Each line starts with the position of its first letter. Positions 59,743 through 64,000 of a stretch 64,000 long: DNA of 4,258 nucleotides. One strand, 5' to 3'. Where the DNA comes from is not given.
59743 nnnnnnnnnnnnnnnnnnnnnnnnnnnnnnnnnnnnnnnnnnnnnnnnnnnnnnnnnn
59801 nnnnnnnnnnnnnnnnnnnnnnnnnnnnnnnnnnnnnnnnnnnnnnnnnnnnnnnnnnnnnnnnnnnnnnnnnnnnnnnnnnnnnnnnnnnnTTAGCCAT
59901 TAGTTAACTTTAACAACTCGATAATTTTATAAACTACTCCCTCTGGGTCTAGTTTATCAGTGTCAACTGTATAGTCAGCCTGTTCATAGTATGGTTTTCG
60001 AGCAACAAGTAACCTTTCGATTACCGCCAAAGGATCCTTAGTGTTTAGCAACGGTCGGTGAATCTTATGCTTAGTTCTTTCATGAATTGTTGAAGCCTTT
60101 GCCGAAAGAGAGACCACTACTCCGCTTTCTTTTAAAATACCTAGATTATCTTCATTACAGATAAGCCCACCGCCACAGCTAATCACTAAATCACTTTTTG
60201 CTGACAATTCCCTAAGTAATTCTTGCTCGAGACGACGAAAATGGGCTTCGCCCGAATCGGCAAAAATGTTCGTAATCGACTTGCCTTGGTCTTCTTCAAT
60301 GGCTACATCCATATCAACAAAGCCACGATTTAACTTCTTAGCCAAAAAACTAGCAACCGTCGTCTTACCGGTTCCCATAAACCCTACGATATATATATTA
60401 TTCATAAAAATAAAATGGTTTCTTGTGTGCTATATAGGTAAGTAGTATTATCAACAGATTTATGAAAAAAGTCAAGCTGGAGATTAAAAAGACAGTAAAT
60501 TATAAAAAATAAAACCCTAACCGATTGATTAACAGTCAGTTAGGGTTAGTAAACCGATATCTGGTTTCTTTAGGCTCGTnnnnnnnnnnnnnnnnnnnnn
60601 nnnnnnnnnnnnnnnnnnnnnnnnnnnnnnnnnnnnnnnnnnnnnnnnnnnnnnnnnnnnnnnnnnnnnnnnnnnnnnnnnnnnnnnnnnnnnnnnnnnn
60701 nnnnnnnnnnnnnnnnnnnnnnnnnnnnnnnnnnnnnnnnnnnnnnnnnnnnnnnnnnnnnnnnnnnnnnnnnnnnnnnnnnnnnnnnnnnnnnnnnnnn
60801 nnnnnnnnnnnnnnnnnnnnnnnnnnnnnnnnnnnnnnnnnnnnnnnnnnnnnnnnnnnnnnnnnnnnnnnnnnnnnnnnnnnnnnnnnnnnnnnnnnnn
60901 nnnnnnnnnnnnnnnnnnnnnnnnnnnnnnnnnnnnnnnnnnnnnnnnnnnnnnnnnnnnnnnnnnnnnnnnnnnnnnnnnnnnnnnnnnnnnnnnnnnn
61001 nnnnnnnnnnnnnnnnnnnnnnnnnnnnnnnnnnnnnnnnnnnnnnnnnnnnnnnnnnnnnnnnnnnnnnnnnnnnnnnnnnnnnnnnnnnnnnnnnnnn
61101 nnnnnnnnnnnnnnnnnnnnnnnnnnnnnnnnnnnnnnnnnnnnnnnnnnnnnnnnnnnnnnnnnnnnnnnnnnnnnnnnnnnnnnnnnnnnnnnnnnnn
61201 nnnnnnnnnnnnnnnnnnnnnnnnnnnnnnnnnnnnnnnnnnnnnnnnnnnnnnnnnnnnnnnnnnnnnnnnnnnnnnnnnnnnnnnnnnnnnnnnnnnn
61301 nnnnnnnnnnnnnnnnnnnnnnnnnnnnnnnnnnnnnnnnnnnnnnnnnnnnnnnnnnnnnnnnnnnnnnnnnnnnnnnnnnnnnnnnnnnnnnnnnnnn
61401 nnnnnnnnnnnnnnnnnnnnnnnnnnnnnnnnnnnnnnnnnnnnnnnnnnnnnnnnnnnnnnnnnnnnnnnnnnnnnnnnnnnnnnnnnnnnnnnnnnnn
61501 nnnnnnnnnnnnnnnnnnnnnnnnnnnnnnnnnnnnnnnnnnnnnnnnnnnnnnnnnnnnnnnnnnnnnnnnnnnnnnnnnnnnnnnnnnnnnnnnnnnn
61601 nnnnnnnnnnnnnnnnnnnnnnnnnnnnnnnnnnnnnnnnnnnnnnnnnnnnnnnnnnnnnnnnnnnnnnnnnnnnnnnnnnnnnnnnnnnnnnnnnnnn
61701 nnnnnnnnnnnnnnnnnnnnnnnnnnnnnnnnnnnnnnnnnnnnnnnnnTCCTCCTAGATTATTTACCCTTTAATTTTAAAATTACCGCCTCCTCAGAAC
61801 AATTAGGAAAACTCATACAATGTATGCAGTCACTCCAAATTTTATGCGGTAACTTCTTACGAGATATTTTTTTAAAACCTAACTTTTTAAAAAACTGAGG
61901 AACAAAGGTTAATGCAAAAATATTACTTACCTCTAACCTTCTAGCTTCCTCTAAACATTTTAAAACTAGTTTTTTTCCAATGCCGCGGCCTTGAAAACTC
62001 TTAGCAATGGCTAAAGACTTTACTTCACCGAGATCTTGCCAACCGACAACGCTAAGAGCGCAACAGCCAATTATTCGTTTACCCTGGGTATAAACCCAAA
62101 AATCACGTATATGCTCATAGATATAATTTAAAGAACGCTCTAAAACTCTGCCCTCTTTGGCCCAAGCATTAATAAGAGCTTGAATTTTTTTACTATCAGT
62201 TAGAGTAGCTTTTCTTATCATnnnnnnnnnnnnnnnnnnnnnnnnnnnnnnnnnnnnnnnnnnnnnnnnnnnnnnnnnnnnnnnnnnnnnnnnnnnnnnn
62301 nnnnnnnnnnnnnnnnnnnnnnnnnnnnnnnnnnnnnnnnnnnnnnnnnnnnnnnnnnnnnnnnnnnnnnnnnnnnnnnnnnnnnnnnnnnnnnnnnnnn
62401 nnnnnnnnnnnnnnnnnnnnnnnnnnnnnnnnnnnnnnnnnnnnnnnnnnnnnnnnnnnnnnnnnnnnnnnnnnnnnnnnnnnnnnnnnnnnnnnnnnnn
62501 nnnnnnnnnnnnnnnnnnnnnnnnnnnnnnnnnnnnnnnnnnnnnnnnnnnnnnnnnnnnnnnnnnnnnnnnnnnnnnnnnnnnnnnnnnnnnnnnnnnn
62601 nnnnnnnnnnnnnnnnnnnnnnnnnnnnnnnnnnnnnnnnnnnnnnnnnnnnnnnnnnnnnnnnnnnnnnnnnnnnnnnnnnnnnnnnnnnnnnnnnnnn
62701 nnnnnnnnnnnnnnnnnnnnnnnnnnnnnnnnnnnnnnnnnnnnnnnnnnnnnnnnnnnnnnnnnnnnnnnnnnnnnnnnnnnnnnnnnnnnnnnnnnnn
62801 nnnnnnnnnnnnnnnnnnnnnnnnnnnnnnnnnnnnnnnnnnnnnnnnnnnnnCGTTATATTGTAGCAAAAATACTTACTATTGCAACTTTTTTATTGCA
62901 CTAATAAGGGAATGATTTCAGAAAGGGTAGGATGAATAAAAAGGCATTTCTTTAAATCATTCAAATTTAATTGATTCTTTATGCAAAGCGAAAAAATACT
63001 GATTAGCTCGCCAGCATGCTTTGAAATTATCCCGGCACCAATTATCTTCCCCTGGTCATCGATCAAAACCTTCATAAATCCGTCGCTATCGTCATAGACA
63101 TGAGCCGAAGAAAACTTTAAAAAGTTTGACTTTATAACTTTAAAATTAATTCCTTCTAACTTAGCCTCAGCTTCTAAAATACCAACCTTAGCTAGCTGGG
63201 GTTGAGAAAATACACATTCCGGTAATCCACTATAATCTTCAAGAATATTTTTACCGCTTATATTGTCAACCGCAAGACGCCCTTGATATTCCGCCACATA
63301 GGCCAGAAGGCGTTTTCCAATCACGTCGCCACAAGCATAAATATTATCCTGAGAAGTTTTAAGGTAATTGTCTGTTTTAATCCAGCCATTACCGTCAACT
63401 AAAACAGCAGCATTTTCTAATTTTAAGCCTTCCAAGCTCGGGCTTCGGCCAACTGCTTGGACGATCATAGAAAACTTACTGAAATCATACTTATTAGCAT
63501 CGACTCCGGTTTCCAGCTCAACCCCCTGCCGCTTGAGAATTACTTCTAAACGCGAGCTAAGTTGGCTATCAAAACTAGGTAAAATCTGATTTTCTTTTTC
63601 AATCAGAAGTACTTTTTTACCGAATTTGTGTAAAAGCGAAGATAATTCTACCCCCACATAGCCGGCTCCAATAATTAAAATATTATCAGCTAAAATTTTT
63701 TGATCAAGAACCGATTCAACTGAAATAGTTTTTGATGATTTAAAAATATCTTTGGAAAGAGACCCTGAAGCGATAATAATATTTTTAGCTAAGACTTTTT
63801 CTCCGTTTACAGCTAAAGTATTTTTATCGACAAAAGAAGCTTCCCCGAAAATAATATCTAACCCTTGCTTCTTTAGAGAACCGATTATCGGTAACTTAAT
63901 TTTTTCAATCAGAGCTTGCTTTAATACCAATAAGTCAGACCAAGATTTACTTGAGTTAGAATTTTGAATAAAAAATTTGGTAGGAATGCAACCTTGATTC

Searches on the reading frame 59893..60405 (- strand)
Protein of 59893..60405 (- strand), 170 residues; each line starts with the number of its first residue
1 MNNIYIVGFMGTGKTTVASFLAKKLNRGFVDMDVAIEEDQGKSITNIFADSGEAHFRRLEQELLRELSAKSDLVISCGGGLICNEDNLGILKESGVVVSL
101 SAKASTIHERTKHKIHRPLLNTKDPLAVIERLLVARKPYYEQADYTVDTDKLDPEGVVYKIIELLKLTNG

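Call 24: search_protein_families(library=pfam, proteins=[window:59893-60405:-], max_evalue=0.001)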
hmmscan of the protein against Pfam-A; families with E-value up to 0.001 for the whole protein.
window:59893-60405:- (170 aa): 5 families
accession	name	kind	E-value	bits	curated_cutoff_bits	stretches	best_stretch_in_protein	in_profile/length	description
PF01202.28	SKI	-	1.1e-45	156.1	22.1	1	10-165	1-158/159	Shikimate kinase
PF13238.12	AAA_18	-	9.6e-08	33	29.4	1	4-112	1-109/128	AAA domain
PF13401.12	AAA_22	-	0.0001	23.1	27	1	3-67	7-75/130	AAA domain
PF00004.35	AAA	-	0.00017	22.5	21.2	1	4-38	1-35/131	ATPase family associated with various cellular activities (AAA)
PF13671.12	AAA_33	-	0.00089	20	27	0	4-72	2-72/143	AAA domain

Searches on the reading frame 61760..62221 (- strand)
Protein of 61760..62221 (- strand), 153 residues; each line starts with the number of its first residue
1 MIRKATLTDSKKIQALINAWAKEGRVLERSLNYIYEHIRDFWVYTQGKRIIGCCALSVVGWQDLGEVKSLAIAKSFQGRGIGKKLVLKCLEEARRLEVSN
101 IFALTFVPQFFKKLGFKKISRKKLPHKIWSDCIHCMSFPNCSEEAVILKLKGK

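Call 24: search_protein_families(library=pfam, proteins=[window:61760-62221:-], max_evalue=0.001)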
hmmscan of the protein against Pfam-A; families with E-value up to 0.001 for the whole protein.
window:61760-62221:- (153 aa): 4 families
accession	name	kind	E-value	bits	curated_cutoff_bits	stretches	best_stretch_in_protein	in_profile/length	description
PF13508.13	Acetyltransf_7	-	3.5e-14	53.4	27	1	40-118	4-84/84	Acetyltransferase (GNAT) domain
PF00583.31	Acetyltransf_1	-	2.5e-13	50.7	20.7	1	37-116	31-116/116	Acetyltransferase (GNAT) family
PF13673.13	Acetyltransf_10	-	4.2e-10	40.1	23.6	1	38-122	30-113/128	Acetyltransferase (GNAT) domain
PF14542.12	Acetyltransf_CG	-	0.00032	21.2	30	1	71-113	31-73/80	GCN5-related N-acetyl-transferase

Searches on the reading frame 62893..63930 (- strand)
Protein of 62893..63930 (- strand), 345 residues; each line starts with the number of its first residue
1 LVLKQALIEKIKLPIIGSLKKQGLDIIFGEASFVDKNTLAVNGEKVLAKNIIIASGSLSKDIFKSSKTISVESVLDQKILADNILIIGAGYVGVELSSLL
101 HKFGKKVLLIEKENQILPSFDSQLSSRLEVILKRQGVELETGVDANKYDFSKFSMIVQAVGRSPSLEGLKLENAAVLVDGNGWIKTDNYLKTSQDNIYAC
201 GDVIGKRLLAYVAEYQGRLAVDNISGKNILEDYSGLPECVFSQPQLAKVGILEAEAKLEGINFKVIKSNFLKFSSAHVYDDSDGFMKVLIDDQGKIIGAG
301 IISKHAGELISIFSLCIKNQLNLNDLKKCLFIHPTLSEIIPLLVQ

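Call 24: search_protein_families(library=pfam, proteins=[window:62893-63930:-], max_evalue=0.001)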
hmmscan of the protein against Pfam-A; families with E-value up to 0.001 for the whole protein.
window:62893-63930:- (345 aa): 4 families
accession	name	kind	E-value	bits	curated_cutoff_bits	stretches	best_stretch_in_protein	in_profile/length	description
PF07992.20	Pyr_redox_2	-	1.8e-39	136.4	26.1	1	9-217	61-291/291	Pyridine nucleotide-disulphide oxidoreductase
PF02852.28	Pyr_redox_dim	-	2.2e-27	95.9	25.3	1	237-340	2-106/110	Pyridine nucleotide-disulphide oxidoreductase, dimerisation domain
PF00070.33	Pyr_redox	-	1e-14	55.2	22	1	83-146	1-64/82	Pyridine nucleotide-disulphide oxidoreductase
PF01494.25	FAD_binding_3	-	0.00013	21.8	22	1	84-158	4-79/349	FAD binding domain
